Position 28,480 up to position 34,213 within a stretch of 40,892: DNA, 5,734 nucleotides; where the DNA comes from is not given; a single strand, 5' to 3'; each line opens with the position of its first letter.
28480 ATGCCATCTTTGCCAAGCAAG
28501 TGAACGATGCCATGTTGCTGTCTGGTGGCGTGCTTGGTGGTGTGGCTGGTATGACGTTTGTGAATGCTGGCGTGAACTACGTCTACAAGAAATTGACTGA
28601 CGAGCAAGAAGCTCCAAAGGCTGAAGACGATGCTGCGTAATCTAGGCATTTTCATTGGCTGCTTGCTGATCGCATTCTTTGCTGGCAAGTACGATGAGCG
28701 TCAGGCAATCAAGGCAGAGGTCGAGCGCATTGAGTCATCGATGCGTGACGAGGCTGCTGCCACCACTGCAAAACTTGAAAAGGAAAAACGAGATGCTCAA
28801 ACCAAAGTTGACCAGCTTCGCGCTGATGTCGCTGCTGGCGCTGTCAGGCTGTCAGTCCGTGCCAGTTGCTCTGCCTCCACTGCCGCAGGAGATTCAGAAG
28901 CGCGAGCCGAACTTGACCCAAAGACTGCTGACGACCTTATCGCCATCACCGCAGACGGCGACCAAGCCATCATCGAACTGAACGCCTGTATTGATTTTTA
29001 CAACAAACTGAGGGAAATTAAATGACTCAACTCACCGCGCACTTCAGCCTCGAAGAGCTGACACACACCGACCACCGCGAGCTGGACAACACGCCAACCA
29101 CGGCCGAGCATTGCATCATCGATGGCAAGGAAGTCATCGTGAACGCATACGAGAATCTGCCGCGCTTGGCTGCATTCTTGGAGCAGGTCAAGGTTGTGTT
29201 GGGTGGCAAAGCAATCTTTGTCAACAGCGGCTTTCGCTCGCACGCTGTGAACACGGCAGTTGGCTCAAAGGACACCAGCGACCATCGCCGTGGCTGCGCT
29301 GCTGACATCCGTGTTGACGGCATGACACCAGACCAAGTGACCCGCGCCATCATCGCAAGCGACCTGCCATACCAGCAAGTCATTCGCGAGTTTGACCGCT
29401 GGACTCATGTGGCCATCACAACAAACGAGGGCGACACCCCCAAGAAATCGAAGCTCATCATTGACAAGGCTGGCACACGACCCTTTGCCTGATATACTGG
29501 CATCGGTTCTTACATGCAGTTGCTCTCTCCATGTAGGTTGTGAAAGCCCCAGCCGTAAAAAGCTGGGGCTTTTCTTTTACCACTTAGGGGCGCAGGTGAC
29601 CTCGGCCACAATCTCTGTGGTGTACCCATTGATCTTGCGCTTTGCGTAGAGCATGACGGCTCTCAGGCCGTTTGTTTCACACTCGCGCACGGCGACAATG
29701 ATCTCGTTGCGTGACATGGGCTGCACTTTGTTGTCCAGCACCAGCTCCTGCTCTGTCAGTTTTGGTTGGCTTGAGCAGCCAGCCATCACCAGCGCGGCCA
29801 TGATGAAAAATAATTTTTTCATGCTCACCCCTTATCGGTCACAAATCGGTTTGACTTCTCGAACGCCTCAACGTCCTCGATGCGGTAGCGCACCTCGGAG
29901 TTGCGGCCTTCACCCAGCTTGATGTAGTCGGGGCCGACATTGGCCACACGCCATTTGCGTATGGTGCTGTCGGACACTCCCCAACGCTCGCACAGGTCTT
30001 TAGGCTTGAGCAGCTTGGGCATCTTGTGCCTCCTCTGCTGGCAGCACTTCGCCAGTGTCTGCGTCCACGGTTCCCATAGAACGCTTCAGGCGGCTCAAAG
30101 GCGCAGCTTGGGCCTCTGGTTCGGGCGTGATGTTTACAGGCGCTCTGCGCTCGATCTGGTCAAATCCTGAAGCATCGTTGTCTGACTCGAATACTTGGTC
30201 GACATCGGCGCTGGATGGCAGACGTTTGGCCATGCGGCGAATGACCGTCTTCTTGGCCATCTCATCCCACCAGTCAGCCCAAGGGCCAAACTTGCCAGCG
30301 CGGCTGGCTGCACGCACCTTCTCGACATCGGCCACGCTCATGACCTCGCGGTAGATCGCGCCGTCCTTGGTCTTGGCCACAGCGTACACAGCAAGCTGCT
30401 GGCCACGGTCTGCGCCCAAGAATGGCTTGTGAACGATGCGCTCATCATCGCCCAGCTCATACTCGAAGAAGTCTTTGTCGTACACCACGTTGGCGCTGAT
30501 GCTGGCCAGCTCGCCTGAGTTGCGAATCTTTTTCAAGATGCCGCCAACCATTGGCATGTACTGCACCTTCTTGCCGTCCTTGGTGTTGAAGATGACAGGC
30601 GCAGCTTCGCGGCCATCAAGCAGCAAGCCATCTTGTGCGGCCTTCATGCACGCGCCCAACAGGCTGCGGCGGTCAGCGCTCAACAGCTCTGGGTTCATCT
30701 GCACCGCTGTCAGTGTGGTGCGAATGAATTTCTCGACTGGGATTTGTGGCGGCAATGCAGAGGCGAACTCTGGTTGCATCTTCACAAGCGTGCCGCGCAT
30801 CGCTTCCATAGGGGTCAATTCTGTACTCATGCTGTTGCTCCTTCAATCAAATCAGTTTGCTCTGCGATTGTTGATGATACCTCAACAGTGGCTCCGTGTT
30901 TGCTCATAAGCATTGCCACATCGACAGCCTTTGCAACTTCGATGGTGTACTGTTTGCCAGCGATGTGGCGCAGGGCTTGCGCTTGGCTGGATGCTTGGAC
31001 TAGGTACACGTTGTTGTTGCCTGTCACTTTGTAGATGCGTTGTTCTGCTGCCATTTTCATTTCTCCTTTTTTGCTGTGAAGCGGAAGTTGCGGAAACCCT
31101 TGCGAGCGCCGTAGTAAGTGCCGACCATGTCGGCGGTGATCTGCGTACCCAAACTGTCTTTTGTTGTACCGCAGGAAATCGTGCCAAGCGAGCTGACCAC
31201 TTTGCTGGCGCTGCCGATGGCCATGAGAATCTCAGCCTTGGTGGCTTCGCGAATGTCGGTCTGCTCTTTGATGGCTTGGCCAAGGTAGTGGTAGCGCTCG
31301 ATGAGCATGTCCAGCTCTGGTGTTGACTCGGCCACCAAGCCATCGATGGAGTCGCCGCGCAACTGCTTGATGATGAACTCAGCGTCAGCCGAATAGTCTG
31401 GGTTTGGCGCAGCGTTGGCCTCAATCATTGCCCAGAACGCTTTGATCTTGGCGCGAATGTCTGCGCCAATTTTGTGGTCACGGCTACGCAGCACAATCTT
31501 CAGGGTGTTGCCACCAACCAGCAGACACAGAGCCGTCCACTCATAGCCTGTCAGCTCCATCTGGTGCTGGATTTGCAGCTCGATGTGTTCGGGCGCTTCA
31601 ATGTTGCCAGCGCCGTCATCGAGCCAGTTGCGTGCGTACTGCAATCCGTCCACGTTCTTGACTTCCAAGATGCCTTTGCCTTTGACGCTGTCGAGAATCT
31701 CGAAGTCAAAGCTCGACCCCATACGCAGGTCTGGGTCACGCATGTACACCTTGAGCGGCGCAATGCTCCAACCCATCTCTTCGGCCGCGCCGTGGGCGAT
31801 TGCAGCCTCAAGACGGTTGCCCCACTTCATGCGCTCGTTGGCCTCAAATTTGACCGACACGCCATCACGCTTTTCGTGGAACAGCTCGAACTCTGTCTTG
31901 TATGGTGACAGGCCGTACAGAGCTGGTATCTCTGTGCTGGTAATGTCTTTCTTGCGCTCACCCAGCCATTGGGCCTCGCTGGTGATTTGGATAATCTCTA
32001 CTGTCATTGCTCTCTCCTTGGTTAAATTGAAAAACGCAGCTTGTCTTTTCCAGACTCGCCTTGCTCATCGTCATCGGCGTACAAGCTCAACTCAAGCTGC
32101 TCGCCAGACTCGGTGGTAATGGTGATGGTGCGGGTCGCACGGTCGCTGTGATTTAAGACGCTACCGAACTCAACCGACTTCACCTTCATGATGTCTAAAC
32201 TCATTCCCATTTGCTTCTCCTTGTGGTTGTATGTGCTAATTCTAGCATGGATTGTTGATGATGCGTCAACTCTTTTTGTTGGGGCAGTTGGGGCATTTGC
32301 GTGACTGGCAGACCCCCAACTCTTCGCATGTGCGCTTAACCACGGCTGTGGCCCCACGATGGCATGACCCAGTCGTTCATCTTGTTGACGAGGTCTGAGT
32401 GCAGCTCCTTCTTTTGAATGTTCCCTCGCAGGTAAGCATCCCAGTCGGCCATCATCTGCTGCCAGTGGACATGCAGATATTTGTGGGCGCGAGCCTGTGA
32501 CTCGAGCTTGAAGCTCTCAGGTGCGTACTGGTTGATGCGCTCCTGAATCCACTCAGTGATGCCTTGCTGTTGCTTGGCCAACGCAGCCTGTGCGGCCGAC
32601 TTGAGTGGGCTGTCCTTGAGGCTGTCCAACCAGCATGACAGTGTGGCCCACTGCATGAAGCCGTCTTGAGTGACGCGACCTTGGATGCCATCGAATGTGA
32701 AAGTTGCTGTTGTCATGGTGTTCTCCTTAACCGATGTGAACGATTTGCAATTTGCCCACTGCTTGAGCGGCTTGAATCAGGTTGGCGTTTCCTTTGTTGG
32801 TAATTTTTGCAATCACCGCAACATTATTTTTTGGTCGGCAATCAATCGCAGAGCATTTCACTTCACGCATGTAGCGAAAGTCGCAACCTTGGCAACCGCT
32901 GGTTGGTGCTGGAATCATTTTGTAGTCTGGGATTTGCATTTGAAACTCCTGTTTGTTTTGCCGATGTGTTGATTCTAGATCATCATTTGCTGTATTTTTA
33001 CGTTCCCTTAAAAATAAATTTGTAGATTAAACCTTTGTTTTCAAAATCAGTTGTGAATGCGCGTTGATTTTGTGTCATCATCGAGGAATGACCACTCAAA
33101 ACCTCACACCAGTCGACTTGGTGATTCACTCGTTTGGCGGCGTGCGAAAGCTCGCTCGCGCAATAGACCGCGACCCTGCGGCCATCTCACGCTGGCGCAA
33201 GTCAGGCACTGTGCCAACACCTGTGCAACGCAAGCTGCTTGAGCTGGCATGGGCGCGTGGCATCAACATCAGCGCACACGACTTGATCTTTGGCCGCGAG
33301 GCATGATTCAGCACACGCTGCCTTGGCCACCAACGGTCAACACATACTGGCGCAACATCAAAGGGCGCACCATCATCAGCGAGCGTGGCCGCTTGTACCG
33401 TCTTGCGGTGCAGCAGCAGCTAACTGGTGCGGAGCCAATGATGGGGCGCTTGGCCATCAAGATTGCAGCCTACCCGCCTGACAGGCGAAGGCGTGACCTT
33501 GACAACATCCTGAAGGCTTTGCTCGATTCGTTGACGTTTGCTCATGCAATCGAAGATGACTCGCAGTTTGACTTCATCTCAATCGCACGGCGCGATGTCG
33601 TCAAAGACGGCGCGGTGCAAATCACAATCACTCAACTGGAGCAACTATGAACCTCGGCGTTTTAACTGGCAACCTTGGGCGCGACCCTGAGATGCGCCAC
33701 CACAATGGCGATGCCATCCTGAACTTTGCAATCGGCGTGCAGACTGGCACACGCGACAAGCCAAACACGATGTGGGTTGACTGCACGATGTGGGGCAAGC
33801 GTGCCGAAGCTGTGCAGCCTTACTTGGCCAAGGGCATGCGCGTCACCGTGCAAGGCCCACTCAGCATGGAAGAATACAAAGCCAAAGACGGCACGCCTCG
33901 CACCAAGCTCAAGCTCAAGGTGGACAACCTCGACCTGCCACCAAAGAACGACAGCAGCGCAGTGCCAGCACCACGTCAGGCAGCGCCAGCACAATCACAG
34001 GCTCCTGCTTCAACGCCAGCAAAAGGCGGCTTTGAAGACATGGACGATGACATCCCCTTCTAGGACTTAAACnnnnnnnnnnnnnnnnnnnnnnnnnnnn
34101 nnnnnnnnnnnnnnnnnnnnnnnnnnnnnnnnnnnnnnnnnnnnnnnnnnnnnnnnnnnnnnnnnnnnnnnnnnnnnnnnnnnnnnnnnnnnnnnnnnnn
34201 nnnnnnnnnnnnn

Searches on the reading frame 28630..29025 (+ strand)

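Call 9: search_protein_families(library=phrogs, proteins=[window:28630-29025:+])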
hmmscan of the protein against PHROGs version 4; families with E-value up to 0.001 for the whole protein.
window:28630-29025:+ (131 aa): 4 families
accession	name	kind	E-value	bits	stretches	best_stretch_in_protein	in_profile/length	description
phrog_2466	-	lysis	1.4e-19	71.6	1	31-128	59-167/172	Rz-like spanin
phrog_1327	-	lysis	3.4e-14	54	1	7-129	14-156/158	Rz-like spanin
phrog_13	-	lysis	3.6e-12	47.6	1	35-119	55-143/154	Rz-like spanin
phrog_1026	-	lysis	0.0008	20.6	1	5-68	14-73/85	Rz-like spanin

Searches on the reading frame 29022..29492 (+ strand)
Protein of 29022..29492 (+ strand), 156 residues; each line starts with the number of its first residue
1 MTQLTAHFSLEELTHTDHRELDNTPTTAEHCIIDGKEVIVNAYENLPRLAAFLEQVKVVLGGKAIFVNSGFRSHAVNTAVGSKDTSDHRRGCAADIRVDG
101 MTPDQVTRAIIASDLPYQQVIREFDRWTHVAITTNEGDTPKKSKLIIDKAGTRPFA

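Call 9: search_protein_families(library=phrogs, proteins=[window:29022-29492:+])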
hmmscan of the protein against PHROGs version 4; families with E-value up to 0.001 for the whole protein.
window:29022-29492:+ (156 aa): 4 families
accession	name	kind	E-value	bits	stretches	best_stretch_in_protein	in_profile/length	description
phrog_894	-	lysis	1.9e-30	107.1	1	1-140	43-168/389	endolysin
phrog_28234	-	lysis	2.3e-07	31.2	1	48-94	273-321/372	endolysin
phrog_17373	-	other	0.00037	21.2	1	58-107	49-98/224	peptidase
phrog_7254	-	unknown function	0.0004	21.2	1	12-57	12-57/88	-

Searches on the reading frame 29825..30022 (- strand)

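Call 20: search_protein_families(library=pfam, proteins=[window:29825-30022:-], max_evalue=0.05)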
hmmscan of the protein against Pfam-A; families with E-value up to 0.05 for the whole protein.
window:29825-30022:- (65 aa): 5 families
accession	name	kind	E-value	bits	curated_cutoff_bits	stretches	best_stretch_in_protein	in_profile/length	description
PF12728.13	HTH_17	-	1.7e-06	28.7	27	1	4-58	1-50/51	Helix-turn-helix domain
PF10668.15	Phage_terminase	-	0.0011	19.1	22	1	4-27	22-45/67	Phage terminase small subunit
PF13384.12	HTH_23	-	0.0013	19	24.6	1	5-25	18-38/50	Homeodomain-like domain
PF01527.26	HTH_Tnp_1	-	0.012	16.2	24.1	1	8-25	27-44/75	Transposase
PF20038.5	HTH_59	-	0.021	15.2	27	1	11-43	14-47/66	Helix-turn-helix domain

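Call 53: search_protein_families(library=phrogs, proteins=[window:29825-30022:-], max_evalue=0.01)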
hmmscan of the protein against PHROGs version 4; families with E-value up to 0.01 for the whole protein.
window:29825-30022:- (65 aa): 7 families
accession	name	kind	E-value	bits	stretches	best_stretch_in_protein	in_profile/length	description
phrog_66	-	integration and excision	7.2e-08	33.5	1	1-58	90-143/412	excisionase and transcriptional regulator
phrog_4745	-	DNA, RNA and nucleotide metabolism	2.8e-06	28.1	1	1-63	28-92/107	DNA binding protein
phrog_1969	-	unknown function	1e-05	26.8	1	3-58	60-113/116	-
phrog_1553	-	integration and excision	3.6e-05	24.3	1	1-33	1-33/65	excisionase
phrog_668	-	DNA, RNA and nucleotide metabolism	0.00033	21.4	1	1-59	60-114/181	HTH DNA binding protein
phrog_57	-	head and packaging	0.00087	20.2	1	2-53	10-57/199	terminase small subunit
phrog_6620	-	integration and excision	0.0066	17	1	5-57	2-51/201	transposase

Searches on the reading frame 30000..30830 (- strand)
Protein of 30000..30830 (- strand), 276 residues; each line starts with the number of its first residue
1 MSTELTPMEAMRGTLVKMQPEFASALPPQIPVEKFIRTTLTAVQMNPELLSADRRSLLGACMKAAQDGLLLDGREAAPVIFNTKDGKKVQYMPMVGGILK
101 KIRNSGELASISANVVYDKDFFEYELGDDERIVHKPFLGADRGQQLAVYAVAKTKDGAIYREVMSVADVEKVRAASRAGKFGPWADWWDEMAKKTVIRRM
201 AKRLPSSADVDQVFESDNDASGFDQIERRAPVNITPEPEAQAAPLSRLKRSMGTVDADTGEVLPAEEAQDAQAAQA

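Call 9: search_protein_families(library=phrogs, proteins=[window:30000-30830:-])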
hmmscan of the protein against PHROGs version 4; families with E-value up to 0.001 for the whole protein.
window:30000-30830:- (276 aa): 3 families
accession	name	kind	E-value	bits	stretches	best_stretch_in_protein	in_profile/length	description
phrog_148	-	DNA, RNA and nucleotide metabolism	2e-66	226.2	1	11-259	29-258/387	RecT-like ssDNA annealing protein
phrog_34786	-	unknown function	5.5e-09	37.2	1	16-69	36-89/116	-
phrog_2780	-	DNA, RNA and nucleotide metabolism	2.1e-06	28.4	1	88-265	86-240/369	RecT-like ssDNA annealing protein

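Call 10: search_protein_families(library=pfam, proteins=[window:30000-30830:-], max_evalue=0.01)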
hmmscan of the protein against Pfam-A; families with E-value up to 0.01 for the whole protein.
window:30000-30830:- (276 aa): 1 family
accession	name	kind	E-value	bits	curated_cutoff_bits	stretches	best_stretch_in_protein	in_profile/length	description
PF03837.19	RecT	-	7.5e-45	153.4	24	1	34-227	2-194/198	RecT family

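Call 51: find_related_loci(query=window:30000-30830:-, collection=viral_contigs, flank=10000)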
Query window:30000-30830:- (276 aa) in viral_contigs; peptide patterns used: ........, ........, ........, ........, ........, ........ (x = any residue, [..] = any of these).
124 stretches matched a pattern; 117 encode a relative of the query (tblastn E <= 1e-3); the best 80 are kept; 80 distinct loci.
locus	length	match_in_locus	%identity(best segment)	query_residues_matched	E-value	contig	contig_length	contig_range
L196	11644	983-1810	99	1-276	0e+0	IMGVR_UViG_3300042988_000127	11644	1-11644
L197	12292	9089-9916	99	1-276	0e+0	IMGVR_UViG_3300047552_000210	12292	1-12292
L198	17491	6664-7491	97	1-276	0e+0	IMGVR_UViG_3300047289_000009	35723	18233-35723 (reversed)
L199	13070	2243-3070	97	1-276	3e-180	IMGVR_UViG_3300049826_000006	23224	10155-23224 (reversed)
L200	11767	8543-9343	87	1-262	6e-157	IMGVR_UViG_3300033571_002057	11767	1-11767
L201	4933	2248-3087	82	1-269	5e-158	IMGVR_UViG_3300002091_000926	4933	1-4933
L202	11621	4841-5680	82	1-269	5e-155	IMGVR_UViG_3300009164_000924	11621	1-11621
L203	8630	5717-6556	82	1-269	2e-154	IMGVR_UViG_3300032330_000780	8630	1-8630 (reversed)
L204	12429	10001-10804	84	1-263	3e-154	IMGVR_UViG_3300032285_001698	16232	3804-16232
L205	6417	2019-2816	84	3-263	6e-154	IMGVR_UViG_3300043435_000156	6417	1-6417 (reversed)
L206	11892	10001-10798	84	3-263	2e-153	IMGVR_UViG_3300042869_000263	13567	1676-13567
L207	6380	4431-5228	84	3-263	6e-154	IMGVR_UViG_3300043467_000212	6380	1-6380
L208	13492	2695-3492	84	3-263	4e-153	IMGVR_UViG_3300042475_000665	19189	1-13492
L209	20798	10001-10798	84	3-263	4e-153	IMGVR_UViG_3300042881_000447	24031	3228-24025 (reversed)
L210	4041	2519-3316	84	3-263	1e-157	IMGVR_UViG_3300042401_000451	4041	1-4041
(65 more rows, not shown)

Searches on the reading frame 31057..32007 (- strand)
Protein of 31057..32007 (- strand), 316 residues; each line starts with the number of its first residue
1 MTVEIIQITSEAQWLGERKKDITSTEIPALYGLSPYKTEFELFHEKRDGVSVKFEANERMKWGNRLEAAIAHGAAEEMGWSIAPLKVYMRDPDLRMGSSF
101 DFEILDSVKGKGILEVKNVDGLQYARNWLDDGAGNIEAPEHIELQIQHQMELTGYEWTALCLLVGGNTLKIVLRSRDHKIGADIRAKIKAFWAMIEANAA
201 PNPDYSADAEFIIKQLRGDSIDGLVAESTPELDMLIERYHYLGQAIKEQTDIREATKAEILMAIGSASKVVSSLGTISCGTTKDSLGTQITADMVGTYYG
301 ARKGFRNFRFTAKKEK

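Call 9: search_protein_families(library=phrogs, proteins=[window:31057-32007:-])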
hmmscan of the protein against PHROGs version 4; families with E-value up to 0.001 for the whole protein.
window:31057-32007:- (316 aa): 3 families
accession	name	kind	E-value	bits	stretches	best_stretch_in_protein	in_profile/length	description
phrog_434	-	DNA, RNA and nucleotide metabolism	6.4e-56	191.1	1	7-315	53-366/372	RecE-like recombination exonuclease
phrog_149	-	DNA, RNA and nucleotide metabolism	3.6e-08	33.2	1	11-199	601-797/1242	exonuclease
phrog_7655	-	DNA, RNA and nucleotide metabolism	0.00037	20.4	1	12-69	11-71/551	RecE-like recombination exonuclease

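Call 10: search_protein_families(library=pfam, proteins=[window:31057-32007:-], max_evalue=0.01)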
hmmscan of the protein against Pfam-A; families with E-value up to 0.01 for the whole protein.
window:31057-32007:- (316 aa): 1 family
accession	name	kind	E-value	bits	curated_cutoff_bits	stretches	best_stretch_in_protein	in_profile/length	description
PF09588.16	YqaJ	-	5.7e-21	75.8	22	1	13-156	1-150/150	YqaJ-like viral recombinase domain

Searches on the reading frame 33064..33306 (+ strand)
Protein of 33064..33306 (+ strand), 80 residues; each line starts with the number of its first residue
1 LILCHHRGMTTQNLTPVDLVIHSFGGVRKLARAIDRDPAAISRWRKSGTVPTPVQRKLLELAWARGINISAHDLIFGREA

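Call 53: search_protein_families(library=phrogs, proteins=[window:33064-33306:+], max_evalue=0.01)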
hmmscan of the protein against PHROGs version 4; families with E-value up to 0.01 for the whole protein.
window:33064-33306:+ (80 aa): 3 families
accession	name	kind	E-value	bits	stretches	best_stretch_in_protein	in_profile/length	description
phrog_409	-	transcription regulation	4.5e-07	31.5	1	20-60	20-59/127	transcriptional regulator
phrog_35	-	transcription regulation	2.7e-05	25.3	1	7-74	68-133/181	transcriptional repressor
phrog_8008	-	DNA, RNA and nucleotide metabolism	0.0034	18.1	1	18-49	8-39/66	DNA binding protein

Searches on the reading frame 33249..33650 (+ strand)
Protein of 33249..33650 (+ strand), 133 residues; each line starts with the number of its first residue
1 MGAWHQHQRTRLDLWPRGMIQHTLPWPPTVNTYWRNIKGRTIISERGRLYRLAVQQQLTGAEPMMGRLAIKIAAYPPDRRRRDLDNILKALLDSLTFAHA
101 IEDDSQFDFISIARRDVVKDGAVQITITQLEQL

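Call 19: search_protein_families(library=pfam, proteins=[window:33249-33650:+], max_evalue=0.05)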
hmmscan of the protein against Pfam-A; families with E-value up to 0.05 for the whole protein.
window:33249-33650:+ (133 aa): 1 family
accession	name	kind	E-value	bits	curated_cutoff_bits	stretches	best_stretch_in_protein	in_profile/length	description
PF05866.16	RusA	-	1e-14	55.6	22.8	1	25-127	1-123/124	Endodeoxyribonuclease RusA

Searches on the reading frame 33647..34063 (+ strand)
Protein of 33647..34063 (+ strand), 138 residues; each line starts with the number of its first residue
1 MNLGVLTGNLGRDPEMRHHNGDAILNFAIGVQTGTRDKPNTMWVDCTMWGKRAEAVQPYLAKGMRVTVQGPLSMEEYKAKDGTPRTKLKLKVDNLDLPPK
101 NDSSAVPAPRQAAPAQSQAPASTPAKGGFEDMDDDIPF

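Call 19: search_protein_families(library=pfam, proteins=[window:33647-34063:+], max_evalue=0.05)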
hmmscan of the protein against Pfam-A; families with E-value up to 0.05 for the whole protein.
window:33647-34063:+ (138 aa): 2 families
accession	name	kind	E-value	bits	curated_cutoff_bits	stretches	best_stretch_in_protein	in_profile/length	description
PF00436.31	SSB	-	1.5e-21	76.9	26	1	1-96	1-102/104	Single-strand binding protein family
PF13742.12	tRNA_anti_2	-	0.0073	17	27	1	41-76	47-82/95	OB-fold nucleic acid binding domain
